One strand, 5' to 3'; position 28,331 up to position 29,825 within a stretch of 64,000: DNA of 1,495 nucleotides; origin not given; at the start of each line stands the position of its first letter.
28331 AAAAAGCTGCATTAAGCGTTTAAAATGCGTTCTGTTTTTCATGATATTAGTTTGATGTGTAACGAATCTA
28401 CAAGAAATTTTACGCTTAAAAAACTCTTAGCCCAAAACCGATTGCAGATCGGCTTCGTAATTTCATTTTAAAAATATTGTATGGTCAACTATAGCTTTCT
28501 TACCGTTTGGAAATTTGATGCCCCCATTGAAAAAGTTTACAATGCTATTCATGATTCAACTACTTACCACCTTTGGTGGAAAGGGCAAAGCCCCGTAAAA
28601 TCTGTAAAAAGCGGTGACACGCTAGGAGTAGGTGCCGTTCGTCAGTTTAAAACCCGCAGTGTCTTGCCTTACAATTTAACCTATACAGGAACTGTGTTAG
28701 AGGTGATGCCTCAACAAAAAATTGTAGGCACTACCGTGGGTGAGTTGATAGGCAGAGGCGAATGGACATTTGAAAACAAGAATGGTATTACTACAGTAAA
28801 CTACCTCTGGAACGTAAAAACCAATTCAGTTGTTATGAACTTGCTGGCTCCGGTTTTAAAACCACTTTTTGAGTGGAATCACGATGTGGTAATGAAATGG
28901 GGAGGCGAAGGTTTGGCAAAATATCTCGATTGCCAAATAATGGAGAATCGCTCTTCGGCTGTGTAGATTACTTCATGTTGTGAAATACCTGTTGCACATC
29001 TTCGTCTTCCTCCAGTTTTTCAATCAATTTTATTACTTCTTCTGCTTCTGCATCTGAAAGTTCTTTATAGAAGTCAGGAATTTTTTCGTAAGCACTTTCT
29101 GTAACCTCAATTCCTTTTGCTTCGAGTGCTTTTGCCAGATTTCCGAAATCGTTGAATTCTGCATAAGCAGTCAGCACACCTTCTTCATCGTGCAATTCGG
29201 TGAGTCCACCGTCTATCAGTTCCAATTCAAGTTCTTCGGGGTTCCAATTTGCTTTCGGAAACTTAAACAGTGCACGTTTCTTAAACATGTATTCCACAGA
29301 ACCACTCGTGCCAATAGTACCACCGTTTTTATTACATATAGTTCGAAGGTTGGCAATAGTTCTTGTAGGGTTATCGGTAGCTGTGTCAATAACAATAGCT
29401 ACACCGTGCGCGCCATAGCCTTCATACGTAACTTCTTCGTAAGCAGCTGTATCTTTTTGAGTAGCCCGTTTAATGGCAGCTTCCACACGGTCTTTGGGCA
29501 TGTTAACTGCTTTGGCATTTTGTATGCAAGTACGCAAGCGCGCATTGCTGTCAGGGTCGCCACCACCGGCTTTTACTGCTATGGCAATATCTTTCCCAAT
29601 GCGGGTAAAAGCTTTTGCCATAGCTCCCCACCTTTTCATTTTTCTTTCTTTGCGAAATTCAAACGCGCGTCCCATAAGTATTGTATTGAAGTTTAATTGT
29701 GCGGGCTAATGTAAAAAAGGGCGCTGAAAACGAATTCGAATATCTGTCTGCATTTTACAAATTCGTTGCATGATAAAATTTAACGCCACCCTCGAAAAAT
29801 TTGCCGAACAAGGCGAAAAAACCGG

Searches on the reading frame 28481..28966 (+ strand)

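Call 80: search_protein_families(library=pfam, proteins=[window:28481-28966:+], max_evalue=0.0001)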
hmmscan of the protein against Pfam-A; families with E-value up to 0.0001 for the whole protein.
window:28481-28966:+ (161 aa): 3 families
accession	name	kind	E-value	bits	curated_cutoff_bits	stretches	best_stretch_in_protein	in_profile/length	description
PF03364.25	Polyketide_cyc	-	2.1e-06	28.5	23.4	1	13-130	2-114/126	Polyketide cyclase / dehydrase and lipid transport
PF10604.15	Polyketide_cyc2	-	5.9e-06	27.1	27.4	1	12-130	10-126/142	Polyketide cyclase / dehydrase and lipid transport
PF08327.17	AHSA1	-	3.7e-05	24.4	22.1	1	13-107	1-93/125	Activator of Hsp90 ATPase homolog 1-like protein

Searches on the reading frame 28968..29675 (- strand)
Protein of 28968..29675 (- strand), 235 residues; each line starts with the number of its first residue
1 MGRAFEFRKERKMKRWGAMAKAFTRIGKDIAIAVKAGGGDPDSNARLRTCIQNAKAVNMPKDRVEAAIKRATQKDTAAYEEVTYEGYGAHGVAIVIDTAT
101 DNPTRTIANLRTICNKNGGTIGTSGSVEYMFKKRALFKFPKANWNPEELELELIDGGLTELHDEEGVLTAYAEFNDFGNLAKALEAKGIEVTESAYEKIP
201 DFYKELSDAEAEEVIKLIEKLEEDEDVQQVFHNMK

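Call 80: search_protein_families(library=pfam, proteins=[window:28968-29675:-], max_evalue=0.0001)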
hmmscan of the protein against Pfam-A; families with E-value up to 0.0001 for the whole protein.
window:28968-29675:- (235 aa): 2 families
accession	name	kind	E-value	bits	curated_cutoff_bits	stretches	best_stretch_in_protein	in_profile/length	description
PF01709.26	Transcrip_reg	-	1e-48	165.5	27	1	79-234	1-160/160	TACO1/YebC second and third domain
PF20772.2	TACO1_YebC_N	-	7.7e-26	90.8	36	1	4-73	2-72/73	TACO1/YebC protein N-terminal domain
